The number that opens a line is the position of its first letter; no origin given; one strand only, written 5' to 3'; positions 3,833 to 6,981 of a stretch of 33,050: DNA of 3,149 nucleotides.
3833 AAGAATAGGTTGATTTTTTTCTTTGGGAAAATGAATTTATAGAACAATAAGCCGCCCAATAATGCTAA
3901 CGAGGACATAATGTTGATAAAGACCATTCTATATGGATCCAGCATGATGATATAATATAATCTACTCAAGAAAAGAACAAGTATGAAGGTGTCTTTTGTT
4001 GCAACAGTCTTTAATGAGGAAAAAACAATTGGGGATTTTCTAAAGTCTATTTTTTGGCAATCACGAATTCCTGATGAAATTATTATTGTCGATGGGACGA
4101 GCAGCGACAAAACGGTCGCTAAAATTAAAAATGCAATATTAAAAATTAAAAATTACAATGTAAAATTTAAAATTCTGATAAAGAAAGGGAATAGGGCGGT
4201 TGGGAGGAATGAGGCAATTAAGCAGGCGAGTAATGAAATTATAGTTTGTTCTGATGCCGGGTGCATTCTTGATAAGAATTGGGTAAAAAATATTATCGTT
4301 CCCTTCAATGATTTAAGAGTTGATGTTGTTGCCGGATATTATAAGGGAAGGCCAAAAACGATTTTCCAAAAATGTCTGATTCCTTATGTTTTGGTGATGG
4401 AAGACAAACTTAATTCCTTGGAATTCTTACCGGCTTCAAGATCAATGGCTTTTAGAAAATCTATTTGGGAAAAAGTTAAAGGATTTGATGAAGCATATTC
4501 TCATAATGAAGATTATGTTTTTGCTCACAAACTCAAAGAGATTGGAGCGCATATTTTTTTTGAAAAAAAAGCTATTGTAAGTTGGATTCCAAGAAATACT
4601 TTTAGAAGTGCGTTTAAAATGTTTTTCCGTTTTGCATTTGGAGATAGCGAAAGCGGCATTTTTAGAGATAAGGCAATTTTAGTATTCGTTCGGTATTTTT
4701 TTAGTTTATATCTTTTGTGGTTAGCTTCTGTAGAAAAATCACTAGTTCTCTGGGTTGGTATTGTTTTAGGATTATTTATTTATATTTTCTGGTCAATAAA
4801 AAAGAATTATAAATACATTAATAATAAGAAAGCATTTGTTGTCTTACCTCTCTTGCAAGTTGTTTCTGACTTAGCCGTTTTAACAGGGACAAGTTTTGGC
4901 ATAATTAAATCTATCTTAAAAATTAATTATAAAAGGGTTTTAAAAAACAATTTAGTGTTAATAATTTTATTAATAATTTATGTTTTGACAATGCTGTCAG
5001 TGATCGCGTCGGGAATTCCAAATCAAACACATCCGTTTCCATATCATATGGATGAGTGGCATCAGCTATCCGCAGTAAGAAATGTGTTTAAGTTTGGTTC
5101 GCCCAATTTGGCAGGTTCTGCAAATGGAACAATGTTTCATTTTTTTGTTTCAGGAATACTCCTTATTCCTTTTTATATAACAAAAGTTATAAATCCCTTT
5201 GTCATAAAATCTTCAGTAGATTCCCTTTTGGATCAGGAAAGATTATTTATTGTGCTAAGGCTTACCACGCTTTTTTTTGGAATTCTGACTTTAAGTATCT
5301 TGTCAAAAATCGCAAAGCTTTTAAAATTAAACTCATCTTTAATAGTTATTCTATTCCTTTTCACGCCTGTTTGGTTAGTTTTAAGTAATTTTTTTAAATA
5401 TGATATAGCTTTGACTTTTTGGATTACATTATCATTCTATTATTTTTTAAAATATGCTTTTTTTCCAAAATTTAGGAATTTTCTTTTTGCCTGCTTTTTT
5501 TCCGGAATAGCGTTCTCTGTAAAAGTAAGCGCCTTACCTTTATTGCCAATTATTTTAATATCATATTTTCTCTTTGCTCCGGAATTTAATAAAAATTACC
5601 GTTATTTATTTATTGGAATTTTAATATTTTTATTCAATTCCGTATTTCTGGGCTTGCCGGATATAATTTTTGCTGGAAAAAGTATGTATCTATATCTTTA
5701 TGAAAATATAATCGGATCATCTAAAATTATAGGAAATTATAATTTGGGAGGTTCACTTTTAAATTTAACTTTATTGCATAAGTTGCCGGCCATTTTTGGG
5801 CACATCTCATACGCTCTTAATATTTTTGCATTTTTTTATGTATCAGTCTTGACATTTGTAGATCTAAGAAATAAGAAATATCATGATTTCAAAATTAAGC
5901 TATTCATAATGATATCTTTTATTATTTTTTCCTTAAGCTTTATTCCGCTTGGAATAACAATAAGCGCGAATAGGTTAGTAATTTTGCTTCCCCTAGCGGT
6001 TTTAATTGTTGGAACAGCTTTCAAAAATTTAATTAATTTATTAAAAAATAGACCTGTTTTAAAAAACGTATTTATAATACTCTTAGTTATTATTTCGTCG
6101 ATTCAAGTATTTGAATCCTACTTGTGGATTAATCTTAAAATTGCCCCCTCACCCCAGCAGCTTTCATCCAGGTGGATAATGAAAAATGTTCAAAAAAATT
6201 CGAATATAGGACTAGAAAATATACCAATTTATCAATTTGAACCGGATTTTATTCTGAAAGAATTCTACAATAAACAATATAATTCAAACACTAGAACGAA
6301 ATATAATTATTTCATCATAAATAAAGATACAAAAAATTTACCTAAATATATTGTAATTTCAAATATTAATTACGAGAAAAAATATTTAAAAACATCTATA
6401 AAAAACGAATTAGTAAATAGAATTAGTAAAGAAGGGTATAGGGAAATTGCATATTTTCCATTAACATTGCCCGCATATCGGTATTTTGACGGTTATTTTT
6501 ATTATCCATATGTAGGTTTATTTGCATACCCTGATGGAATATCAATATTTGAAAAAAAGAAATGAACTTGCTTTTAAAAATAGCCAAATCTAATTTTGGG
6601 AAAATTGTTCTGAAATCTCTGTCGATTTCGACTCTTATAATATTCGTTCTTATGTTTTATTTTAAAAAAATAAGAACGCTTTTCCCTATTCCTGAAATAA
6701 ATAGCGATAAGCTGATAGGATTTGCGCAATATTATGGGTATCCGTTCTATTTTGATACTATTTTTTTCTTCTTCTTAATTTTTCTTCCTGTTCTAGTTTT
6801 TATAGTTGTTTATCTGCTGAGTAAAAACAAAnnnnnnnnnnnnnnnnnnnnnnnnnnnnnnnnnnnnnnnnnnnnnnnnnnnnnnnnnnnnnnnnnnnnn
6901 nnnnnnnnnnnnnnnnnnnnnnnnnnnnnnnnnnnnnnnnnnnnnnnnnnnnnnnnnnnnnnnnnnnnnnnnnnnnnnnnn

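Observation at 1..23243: A 23-kb surface-glycan locus built around seven or more polytopic GT-C-like transferases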

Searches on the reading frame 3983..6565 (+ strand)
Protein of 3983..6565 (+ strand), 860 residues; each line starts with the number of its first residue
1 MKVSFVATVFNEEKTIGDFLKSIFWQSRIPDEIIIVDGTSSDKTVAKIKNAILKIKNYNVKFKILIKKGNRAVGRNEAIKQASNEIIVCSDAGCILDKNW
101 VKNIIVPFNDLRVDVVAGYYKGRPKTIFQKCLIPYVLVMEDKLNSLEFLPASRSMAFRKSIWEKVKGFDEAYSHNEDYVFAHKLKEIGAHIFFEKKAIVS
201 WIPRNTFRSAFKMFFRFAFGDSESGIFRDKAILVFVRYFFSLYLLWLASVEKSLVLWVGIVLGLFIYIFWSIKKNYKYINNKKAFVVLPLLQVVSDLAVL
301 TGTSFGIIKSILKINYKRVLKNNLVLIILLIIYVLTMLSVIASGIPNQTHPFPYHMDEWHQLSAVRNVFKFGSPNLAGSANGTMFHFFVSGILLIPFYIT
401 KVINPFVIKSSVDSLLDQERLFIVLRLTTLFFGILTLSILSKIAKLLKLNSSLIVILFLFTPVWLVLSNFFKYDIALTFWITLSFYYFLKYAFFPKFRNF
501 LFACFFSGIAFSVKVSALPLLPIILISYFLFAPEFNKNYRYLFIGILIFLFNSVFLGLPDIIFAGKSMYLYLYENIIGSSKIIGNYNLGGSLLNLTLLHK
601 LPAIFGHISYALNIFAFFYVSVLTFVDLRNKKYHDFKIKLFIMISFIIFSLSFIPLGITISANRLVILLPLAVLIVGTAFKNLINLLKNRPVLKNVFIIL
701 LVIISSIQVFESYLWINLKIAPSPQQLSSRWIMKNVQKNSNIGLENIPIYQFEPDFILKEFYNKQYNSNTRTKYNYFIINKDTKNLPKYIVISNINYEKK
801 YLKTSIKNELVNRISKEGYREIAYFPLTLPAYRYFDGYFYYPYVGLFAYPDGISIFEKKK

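Call 3: search_protein_families(library=pfam, proteins=[window:3983-6565:+], max_evalue=0.01)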
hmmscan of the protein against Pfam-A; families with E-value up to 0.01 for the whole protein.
window:3983-6565:+ (860 aa): 5 families
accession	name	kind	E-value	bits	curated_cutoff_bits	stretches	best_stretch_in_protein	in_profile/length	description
PF00535.33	Glycos_transf_2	-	1.9e-18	67.4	23.3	1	4-120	1-115/168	Glycosyl transferase family 2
PF13641.12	Glyco_tranf_2_3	-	4.3e-07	30.6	27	1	3-216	3-226/230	Glycosyltransferase like family 2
PF13231.12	PMT_2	-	1.9e-06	28.6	26.1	1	424-551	23-153/160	Dolichyl-phosphate-mannose-protein mannosyltransferase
PF13506.12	Glyco_transf_21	-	7.1e-06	26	21.7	1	77-218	24-173/174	Glycosyl transferase family 21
PF13632.12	Glyco_trans_2_3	-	0.00055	20.2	27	1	154-270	76-186/198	Glycosyl transferase family group 2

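Call 6: search_protein_families(library=ncbifam, proteins=[window:3983-6565:+], max_evalue=0.01)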
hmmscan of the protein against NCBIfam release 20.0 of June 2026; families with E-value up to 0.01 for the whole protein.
window:3983-6565:+ (860 aa): 16 families
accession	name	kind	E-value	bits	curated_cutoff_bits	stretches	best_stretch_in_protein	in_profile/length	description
TIGR03937.1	PgaC_IcaA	equivalog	2.8e-14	52.9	422.3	1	2-346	46-388/407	poly-beta-1,6-N-acetyl-D-glucosamine synthase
TIGR04283.1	glyco_like_mftF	equivalog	1.5e-12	47.6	182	1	4-200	2-185/221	TIGR04283 family arsenosugar biosynthesis glycosyltransferase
TIGR03965.1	mycofact_glyco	equivalog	1.9e-11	43.5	280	2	2-118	75-189/467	mycofactocin biosynthesis glycosyltransferase MftF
NF041875.1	EPS_EpsD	equivalog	1.8e-09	37.4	370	1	6-221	4-227/325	exopolysaccharide biosynthesis glycosyltransferase EpsD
TIGR03472.1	HpnI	equivalog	1.1e-07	31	310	1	12-295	52-342/373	bacteriohopanetetrol glucosamine biosynthesis glycosyltransferase HpnI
NF038302.1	EPS_HpsE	equivalog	2.2e-07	30.2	300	1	4-130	4-138/307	hormogonium polysaccharide biosynthesis glycosyltransferase HpsE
NF047683.1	TeichurnBiosyTuaG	equivalog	3.3e-06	26.9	400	1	2-92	7-95/252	teichuronic acid biosynthesis protein TuaG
NF010496.0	PRK13915.1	equivalog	3.5e-06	26.3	262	1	2-121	32-156/307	glucosyl-3-phosphoglycerate synthase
NF007482.0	PRK10073.1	equivalog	2e-05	23.8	423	1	2-103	7-105/334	glycosyltransferase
NF053739.1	GlytfEpsEBac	equivalog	2.9e-05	23.2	450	1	2-92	2-91/265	glycosyltransferase EpsE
NF038299.1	EPS_HpsN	equivalog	0.00028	20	425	1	2-119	2-118/317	hormogonium polysaccharide biosynthesis glycosyltransferase HpsN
NF041394.1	GtaseAglG_Halo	equivalog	0.00078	18.8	440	1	1-192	1-198/304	glucosyl-dolichyl phosphate glucuronosyltransferase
TIGR04182.1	glyco_TIGR04182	equivalog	0.0011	18.5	325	1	5-118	4-107/293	S-layer glycoprotein N-glycosyltransferase AglJ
NF045692.1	OglycostaseCruG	equivalog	0.0014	17.6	600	1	2-54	42-94/386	2'-O-glycosyltransferase CruG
NF058614.1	PPMAGASynPpgS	equivalog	0.0023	17.4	370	1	5-126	4-119/226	polyprenyl-phospho-N-acetylgalactosaminyl synthase PpgS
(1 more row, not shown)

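Call 13: search_solved_structures(query=window:3983-6565:+, max_evalue=1)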
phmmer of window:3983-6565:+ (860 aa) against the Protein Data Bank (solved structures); distinct sequences matched with E-value up to 1: 12.
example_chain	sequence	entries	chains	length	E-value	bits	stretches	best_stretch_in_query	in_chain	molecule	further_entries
5tze_C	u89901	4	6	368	4.7e-05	25.2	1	1-139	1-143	Glycosyl transferase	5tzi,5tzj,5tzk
5tz8_A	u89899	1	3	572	0.00011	24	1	1-138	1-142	Glycosyl transferase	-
6h1j_A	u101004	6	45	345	0.00039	22.2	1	2-181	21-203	Probable ss-1,3-N-acetylglucosaminyltransferase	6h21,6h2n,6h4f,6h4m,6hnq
9omj_A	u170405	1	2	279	0.0031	19.2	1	3-49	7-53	Glycosyltransferase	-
9omm_A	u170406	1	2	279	0.0031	19.2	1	3-49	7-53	Glycosyltransferase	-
9omh_A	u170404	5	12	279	0.0031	19.2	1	3-49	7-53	Glycosyltransferase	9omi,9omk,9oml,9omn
6p61_A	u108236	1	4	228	0.054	15.1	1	3-103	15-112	Glycosyltransferase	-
6yv7_B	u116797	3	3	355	0.23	13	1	3-110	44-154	Glycosyl transferase, family 2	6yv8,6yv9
6yv7_A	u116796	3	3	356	0.23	13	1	3-110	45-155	Glycosyl transferase, family 2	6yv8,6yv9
8fjf_A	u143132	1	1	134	0.44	12.1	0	30-57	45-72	H10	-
7pdo_A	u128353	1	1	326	0.75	11.3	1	3-125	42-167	Glucosyl-3-phosphoglycerate synthase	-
7p5l_A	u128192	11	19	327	0.75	11.3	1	3-125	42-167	Glucosyl-3-phosphoglycerate synthase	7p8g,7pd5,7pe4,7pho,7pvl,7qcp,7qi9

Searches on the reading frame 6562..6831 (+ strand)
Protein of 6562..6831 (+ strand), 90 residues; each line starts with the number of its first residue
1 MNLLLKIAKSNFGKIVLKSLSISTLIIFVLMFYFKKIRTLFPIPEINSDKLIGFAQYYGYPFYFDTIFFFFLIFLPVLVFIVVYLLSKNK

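Call 54: search_protein_families(library=pfam, proteins=[window:6562-6831:+], max_evalue=1)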
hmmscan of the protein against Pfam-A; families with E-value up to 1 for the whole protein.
seq(90 aa): 0 families

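Call 83: find_homologous_proteins(query=A3, max_evalue=0.001)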
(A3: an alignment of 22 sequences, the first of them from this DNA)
Query A3 (22 sequences) (90 aa, profile of the alignment): 197 proteins with E <= 0.001 among 3955 candidates; the best 120 are listed.
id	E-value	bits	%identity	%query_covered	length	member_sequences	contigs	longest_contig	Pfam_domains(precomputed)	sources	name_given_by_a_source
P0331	2.9e-27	112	55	87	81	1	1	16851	-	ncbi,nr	ncbi:MAG: hypothetical protein M1268_00595 [Patescibacteria group bacterium]|nr:hypothetical protein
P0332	8.6e-26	107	65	69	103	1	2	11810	-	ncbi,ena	-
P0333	9.4e-26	107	63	69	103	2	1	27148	-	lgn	-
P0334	1.6e-25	107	79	100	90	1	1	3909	-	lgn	-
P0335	2.6e-25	106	61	69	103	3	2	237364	-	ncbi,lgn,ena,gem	-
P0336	3.4e-25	106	54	84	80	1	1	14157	-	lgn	-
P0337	3.4e-25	106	74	98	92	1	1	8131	-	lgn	-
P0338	3.7e-25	105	61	86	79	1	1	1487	-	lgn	-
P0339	4.1e-25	105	58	53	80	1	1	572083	-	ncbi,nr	ncbi:hypothetical protein M1146_00585 [Patescibacteria group bacterium]|nr:hypothetical protein [Pat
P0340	5.4e-25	105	100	100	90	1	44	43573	-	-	-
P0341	5.7e-25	105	53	87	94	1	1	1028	-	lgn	-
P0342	7.2e-25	104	75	94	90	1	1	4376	-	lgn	-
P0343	8.5e-25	104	58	87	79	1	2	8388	-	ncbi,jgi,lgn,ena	-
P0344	9.7e-25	104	59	84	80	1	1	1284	-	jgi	jgi:hypothetical protein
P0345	1.1e-24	104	69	100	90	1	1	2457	-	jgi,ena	-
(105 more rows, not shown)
